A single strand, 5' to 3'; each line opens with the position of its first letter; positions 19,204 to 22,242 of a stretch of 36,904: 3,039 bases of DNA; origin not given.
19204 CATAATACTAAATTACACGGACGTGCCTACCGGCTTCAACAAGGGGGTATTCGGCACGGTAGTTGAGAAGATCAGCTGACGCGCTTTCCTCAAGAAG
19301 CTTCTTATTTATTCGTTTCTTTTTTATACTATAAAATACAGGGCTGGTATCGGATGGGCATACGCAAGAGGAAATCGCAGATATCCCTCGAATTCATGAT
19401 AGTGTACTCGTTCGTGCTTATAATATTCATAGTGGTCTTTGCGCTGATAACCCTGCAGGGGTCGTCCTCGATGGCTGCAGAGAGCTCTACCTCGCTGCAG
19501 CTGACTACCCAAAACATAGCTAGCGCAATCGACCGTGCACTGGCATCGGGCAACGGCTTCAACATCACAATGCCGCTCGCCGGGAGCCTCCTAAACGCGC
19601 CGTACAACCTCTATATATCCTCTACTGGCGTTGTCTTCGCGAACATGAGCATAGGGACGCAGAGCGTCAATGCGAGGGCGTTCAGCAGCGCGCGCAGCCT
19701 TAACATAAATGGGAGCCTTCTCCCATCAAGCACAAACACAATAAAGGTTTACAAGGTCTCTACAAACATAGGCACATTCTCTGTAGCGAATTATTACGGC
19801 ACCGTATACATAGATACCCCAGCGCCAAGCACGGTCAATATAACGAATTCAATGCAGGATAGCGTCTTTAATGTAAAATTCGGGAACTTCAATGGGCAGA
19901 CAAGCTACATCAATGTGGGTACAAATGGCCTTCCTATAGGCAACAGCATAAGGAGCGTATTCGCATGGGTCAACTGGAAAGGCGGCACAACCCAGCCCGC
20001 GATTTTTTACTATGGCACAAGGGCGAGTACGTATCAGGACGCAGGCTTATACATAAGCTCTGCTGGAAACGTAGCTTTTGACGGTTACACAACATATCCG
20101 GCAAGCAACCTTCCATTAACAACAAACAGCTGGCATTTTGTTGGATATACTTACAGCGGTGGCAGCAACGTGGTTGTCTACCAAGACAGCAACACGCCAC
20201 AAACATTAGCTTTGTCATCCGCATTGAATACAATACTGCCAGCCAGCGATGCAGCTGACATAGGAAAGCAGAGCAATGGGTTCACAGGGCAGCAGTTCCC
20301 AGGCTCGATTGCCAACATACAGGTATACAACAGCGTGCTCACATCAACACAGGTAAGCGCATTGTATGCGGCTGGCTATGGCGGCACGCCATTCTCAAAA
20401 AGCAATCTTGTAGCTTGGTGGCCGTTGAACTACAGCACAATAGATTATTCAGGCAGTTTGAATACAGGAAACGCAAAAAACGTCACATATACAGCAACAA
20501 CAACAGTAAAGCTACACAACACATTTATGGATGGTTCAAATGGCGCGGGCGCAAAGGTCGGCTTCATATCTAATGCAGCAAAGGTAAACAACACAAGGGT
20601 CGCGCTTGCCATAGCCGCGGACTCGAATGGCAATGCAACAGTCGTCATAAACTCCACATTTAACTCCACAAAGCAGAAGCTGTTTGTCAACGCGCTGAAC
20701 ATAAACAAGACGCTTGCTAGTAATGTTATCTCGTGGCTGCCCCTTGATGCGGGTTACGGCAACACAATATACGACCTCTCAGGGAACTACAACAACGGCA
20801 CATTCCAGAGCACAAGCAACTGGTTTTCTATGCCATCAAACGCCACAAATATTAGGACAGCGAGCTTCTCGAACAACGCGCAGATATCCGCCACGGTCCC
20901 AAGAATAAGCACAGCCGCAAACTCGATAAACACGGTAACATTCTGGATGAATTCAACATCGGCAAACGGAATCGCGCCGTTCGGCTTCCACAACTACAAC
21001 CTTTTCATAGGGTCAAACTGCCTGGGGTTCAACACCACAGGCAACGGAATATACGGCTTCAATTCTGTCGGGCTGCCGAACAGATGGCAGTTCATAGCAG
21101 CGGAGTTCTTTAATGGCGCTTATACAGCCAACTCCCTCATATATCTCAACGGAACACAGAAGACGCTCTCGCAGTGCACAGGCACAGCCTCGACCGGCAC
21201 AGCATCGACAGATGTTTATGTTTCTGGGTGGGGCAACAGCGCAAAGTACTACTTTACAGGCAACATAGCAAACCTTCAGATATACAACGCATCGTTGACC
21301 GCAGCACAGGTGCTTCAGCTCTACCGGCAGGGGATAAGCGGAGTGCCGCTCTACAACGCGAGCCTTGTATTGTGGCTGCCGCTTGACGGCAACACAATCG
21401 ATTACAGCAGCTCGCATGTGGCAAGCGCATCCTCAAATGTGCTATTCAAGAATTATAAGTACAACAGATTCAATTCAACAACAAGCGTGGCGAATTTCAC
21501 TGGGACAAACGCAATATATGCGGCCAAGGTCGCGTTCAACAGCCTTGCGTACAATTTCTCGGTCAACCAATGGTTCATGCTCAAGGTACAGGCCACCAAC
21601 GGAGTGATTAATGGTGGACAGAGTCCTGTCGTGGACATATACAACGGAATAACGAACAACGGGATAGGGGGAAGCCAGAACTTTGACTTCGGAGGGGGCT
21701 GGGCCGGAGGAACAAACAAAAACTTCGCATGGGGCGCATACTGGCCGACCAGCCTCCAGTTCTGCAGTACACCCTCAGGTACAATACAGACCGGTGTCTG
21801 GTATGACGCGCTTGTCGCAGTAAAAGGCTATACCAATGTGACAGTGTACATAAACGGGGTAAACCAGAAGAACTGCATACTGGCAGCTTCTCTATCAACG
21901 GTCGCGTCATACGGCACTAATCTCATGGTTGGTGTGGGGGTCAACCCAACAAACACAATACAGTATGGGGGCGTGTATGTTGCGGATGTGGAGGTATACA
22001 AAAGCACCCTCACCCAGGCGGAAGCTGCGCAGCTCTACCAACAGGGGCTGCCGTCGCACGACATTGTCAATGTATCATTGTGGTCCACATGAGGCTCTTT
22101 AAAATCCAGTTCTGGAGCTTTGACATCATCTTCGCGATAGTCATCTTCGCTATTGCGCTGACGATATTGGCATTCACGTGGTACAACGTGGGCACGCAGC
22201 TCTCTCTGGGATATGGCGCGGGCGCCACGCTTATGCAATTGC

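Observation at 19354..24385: Prepilin-signal proteins fused to multiple LamG/concanavalin-like lectin modules (912 aa and 585 aa): candidate filament-borne adhesins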

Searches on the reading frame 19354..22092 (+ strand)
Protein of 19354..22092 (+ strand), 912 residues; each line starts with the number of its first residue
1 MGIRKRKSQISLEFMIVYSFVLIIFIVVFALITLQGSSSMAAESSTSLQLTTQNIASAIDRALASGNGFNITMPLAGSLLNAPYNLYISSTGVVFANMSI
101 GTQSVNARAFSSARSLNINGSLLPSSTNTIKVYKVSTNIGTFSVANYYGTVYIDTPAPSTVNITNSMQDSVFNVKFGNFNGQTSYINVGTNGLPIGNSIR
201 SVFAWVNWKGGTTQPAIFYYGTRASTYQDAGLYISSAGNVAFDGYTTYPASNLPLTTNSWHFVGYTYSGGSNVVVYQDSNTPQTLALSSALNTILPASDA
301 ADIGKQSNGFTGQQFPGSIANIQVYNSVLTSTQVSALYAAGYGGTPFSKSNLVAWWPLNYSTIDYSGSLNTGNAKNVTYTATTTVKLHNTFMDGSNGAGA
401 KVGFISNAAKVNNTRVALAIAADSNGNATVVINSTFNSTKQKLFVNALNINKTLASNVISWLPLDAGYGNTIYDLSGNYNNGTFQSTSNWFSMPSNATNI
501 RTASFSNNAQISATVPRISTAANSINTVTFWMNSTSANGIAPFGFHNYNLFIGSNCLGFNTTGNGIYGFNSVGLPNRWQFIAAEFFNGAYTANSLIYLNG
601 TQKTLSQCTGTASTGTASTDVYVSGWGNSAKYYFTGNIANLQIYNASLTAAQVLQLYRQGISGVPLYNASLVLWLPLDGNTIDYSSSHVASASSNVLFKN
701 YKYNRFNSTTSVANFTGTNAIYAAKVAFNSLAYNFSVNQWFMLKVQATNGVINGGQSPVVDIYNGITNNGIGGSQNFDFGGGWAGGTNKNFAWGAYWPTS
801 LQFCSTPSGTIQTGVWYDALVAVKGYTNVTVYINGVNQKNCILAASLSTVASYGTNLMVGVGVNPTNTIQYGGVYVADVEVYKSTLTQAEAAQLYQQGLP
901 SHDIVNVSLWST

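Call 3: search_protein_families(library=pfam, proteins=[window:19354-22092:+], max_evalue=0.01)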
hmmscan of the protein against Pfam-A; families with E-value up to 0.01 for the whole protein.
window:19354-22092:+ (912 aa): 3 families
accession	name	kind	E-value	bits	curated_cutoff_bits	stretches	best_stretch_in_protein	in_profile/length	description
PF13385.13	Laminin_G_3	-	4.4e-24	85.8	27.6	3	180-335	1-151/151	Concanavalin A-like lectin/glucanases superfamily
PF00354.24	Pentaxin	-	9.5e-05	22.6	25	0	312-364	141-188/194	Pentaxin family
PF02973.23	Sialidase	-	0.00094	19.2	26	0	628-654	156-182/189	Sialidase, N-terminal domain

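Call 7: search_protein_families(library=ncbifam, proteins=[window:19354-22092:+], max_evalue=0.01)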
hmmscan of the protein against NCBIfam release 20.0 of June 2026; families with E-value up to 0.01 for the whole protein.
window:19354-22092:+ (912 aa): 1 family
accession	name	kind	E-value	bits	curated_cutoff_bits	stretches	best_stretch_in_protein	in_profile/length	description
NF052521.1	TafC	equivalog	5.6e-14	52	410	2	249-344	273-366/373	TafC family fimbrial protein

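Call 11: find_homologous_proteins(query=window:19354-22092:+, max_evalue=0.00001)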
Query window:19354-22092:+ (912 aa): 22 proteins with E <= 0.00001 among 8000 candidates.
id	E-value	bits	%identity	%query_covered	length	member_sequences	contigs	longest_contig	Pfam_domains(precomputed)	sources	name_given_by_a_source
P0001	0.0e+0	1980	100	100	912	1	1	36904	PF13385.14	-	-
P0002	2.3e-132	461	34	99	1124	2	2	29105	PF00354.25,PF13385.14,PF02973.23,PF02210.32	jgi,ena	jgi:hypothetical protein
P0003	2.0e-107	379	32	99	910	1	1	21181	PF13385.14,PF02973.23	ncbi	-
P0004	7.7e-101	357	31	99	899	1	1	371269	PF13385.14,PF02973.23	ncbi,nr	ncbi:MAG: LamG domain-containing protein [Candidatus Marsarchaeota archaeon]|nr:LamG domain-containi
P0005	2.6e-97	345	33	99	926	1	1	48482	PF00354.25,PF13385.14,PF02973.23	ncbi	ncbi:MAG: LamG-like jellyroll fold domain-containing protein [Candidatus Micrarchaeia archaeon]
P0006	6.7e-97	344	30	75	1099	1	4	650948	PF00354.25,PF13385.14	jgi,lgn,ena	jgi:hypothetical protein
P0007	5.4e-95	338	32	99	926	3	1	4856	PF13385.14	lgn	-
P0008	1.3e-83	300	32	74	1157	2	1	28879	PF00354.25,PF13385.14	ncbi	-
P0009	2.4e-83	299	32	99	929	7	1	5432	PF00354.25,PF13385.14,PF02973.23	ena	-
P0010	5.7e-81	291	26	99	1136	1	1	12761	PF07953.21,PF00354.25,PF13385.14,PF02973.23,PF02210.32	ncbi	-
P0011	7.4e-77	278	32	99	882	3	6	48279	PF00354.25,PF13385.14,PF02973.23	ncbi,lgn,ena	-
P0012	4.0e-74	269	33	73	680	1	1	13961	PF22925.4,PF00354.25,PF13385.14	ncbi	ncbi:LamG domain protein jellyroll fold domain protein, partial [mine drainage metagenome]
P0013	4.4e-74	268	29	75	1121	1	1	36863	PF00354.25,PF13385.14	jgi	jgi:hypothetical protein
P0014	3.7e-70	255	29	99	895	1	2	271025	PF13385.14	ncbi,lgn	-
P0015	2.5e-68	249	39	17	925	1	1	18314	PF00354.25,PF13385.14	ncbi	-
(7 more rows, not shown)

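Call 22: find_encoding_contigs(protein=P0006, flank=10000, max_places=2)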
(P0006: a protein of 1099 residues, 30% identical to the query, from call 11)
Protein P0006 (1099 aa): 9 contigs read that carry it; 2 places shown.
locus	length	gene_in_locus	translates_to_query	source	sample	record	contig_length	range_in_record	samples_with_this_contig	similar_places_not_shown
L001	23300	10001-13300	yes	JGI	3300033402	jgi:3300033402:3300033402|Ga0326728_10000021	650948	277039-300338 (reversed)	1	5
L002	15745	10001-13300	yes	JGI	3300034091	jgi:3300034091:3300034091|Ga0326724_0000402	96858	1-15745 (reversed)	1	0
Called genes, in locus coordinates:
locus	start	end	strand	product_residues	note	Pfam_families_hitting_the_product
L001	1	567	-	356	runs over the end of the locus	PF00817:IMS, PF11798:IMS_HHH (faint), PF21999:IMS_HHH_1 (weak), PF11799:IMS_C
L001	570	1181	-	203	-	PF01871:AMMECR1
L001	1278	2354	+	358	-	PF02769:AIRS_C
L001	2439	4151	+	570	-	PF01935:DUF87, PF10412:TrwB_AAD_bind (faint)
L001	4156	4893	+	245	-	-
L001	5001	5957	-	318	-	PF00293:NUDIX, PF03167:UDG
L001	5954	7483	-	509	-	PF09721:Exosortase_EpsH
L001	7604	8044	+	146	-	PF01951:Archease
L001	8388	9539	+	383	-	PF00571:CBS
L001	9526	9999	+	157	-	-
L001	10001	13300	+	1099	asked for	PF13385:Laminin_G_3, PF00354:Pentaxin (faint), PF13385:Laminin_G_3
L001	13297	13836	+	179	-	-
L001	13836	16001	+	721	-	PF13360:PQQ_2 (faint), PF13385:Laminin_G_3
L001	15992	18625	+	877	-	PF13385:Laminin_G_3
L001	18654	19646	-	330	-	PF00482:T2SSF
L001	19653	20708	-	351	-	PF00482:T2SSF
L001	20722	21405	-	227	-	-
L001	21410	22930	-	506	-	PF00437:T2SSE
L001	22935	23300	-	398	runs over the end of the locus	PF04513:Baculo_PEP_C (faint), PF07889:DUF1664 (faint), PF06103:DUF948 (faint)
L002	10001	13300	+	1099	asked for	PF13385:Laminin_G_3, PF00354:Pentaxin (faint), PF13385:Laminin_G_3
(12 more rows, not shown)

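Call 23: find_encoding_contigs(protein=P0004, flank=10000, max_places=2)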
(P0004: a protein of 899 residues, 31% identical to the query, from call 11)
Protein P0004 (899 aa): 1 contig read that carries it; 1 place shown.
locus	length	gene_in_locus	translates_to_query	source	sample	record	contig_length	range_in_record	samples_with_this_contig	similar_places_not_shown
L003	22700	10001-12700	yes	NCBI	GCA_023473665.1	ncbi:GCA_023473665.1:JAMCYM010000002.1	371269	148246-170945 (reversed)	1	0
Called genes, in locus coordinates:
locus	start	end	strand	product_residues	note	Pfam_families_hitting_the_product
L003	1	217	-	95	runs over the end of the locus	PF05239:PRC (weak)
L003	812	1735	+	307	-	PF08271:Zn_Ribbon_TF, PF00382:TFIIB, PF04545:Sigma70_r4 (faint), PF00382:TFIIB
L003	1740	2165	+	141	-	-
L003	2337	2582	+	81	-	PF01938:TRAM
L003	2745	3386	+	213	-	PF00227:Proteasome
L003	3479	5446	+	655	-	PF17214:KH_TffA, PF12706:Lactamase_B_2 (faint), PF00753:Lactamase_B, PF16661:Lactamase_B_6, PF10996:Beta-Casp, PF07521:RMMBL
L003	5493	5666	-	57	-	-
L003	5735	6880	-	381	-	PF00226:DnaJ, PF01556:DnaJ_C, PF27659:CHP02642 (faint), PF00684:DnaJ_CXXCXGXG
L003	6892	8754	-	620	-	PF00012:HSP70, PF06723:MreB_Mbl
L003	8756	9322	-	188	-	PF01025:GrpE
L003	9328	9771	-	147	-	-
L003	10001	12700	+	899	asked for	PF13385:Laminin_G_3, PF02973:Sialidase (faint), PF13385:Laminin_G_3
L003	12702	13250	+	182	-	-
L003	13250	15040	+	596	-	PF13385:Laminin_G_3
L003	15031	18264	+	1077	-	PF13385:Laminin_G_3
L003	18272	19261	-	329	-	PF00482:T2SSF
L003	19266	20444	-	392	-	PF00482:T2SSF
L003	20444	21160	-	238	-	-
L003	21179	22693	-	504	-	PF00437:T2SSE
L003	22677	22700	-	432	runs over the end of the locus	-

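Call 40: predict_structure(alignment_id=A1)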
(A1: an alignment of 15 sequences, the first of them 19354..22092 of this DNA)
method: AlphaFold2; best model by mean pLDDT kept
length: 912 residues; sequences in the alignment: 15
mean_pLDDT: 64.9   pTM: 0.53
mean pLDDT of the five models: 64.9, 60.0, 56.2, 54.2, 51.5
residues with pLDDT >= 90: 25; 70-90: 396; 50-70: 313; < 50: 178
segments of 3 or more residues with pLDDT < 50: 1-5, 161-163, 538-573, 589-592, 605-618, 625-632, 704-707, 725-730, 746-810, 843-855, 861-871
pLDDT, mean of each block of 10 residues (from residue 1): 50 78 81 68 77 84 65 70 77 80 78 72 58 72 70 65 52 73 84 82 89 80 59 87 78 81 89 84 83 63 71 81 90 75 72 85 80 82 65 60 72 58 65 59 73 66 72 73 71 60 71 60 69 62 42 36 31 60 63 61 53 43 46 66 81 75 73 76 68 69 52 67 52 67 48 22 23 24 26 22 35 64 66 65 46 46 38 67 78 72 66 42
secondary structure, 60 per line:
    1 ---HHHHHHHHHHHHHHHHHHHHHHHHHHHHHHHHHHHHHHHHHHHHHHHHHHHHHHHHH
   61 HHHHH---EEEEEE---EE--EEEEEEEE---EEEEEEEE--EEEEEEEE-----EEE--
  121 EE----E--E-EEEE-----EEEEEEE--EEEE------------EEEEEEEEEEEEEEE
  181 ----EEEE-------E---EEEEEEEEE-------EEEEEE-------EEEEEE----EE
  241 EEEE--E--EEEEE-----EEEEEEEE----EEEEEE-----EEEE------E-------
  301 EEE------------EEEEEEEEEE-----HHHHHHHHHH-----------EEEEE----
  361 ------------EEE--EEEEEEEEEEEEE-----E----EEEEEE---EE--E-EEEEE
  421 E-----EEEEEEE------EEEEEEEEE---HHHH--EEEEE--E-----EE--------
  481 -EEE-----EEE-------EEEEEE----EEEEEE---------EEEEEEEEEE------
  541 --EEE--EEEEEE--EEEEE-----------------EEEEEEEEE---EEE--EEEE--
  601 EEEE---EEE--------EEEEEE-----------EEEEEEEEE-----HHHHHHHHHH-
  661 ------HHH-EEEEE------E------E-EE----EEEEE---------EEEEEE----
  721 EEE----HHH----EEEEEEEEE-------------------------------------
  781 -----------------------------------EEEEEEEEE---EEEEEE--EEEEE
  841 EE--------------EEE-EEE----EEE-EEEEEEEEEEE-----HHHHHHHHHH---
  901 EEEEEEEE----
elements in order (helices of 4 or more, strands of 3 or more residues): H4-65 E69-74 E82-89 E93-100 E103-110 E116-118 E132-135 E141-147 E150-153 E166-180 E185-188 E200-208 E216-221 E229-234 E239-244 E250-254 E260-267 E272-277 E283-286 E301-303 E316-325 H331-340 E352-356 E373-375 E378-390 E401-406 E416-421 E427-433 E440-448 H452-455 E458-462 E482-484 E490-492 E500-505 E510-515 E525-534 E543-545 E548-553 E556-560 E578-586 E590-592 E595-598 E601-604 E608-610 E619-624 E636-644 H650-659 E671-675 E697-701 E711-716 E721-723 E735-743 E816-824 E828-833 E836-842 E857-859 E861-863 E868-870 E872-882 H888-897 E901-908

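Call 46: fold_search(model_id=the predicted structure, library=pdb)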
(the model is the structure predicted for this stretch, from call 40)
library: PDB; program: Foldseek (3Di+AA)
matches with E <= 10: 1329; with E <= 0.001: 200
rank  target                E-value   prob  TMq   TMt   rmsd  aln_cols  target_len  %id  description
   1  4dqa                  2.6e-10  1.00  0.20  0.47  12.2       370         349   18  Crystal structure of a putative carbohydrate binding protein (BACOVA_03559) from Bacteroides ovatus ATCC 8483 at 1.50 A  (released 2012-03-21)
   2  3r05_A                2.6e-09  1.00  0.16  0.15  30.6       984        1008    9  Structure of neurexin 1 alpha (domains LNS1-LNS6), with splice insert SS3 (released 2011-06-15)
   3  5xau_D                7.1e-09  1.00  0.15  0.21  24.6       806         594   10  Crystal structure of integrin binding fragment of laminin-511 (released 2017-09-20)
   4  3qcw_A                1.1e-08  1.00  0.14  0.13  31.5      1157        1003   10  Structure of neurexin 1 alpha (domains LNS1-LNS6), no splice inserts (released 2011-06-15)
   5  5xau_A                2.7e-08  1.00  0.14  0.20  24.0       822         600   10  Crystal structure of integrin binding fragment of laminin-511 (released 2017-09-20)
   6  4pbo                  4.2e-08  1.00  0.18  0.70   4.2       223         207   15  Crystal structure of zebrafish short-chain pentraxin protein without calcium ions (released 2015-03-25)
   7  8sl1_A                5.2e-08  1.00  0.16  0.18   5.6       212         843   18  Cryo-EM structure of PAPP-A2 (released 2023-11-08)
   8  4pbp_A                6.1e-08  1.00  0.17  0.66   4.8       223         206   15  crystal structure of zebrafish short-chain pentraxin protein (released 2015-03-25)
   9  8pvq                  6.7e-08  1.00  0.19  0.76   4.4       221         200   15  Crystal Structure of Human PTX3 C-terminal domain (released 2024-07-24)
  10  9k6n_A                8.2e-08  1.00  0.19  0.75   3.6       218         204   16  Pentraxin Domain of PTX3 Tetramer (released 2025-10-22)
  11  7cec_C                1.1e-07  1.00  0.14  0.21  25.2       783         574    9  Structure of alpha6beta1 integrin in complex with laminin-511 (released 2021-06-23)
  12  6cw1_B                1.2e-07  1.00  0.15  0.34  19.4       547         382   11  Crystal structure of Neurexin-1 alpha ectodomain fragment, L2-L3 (released 2018-09-19)
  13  4pbp_B                1.4e-07  1.00  0.18  0.69   4.3       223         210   16  crystal structure of zebrafish short-chain pentraxin protein (released 2015-03-25)
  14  1lj7_D                1.9e-07  1.00  0.17  0.69   4.1       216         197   15  Crystal structure of calcium-depleted human C-reactive protein from perfectly twinned data (released 2002-06-05)
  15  6cw1_A                2.1e-07  1.00  0.15  0.33  20.0       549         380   11  Crystal structure of Neurexin-1 alpha ectodomain fragment, L2-L3 (released 2018-09-19)
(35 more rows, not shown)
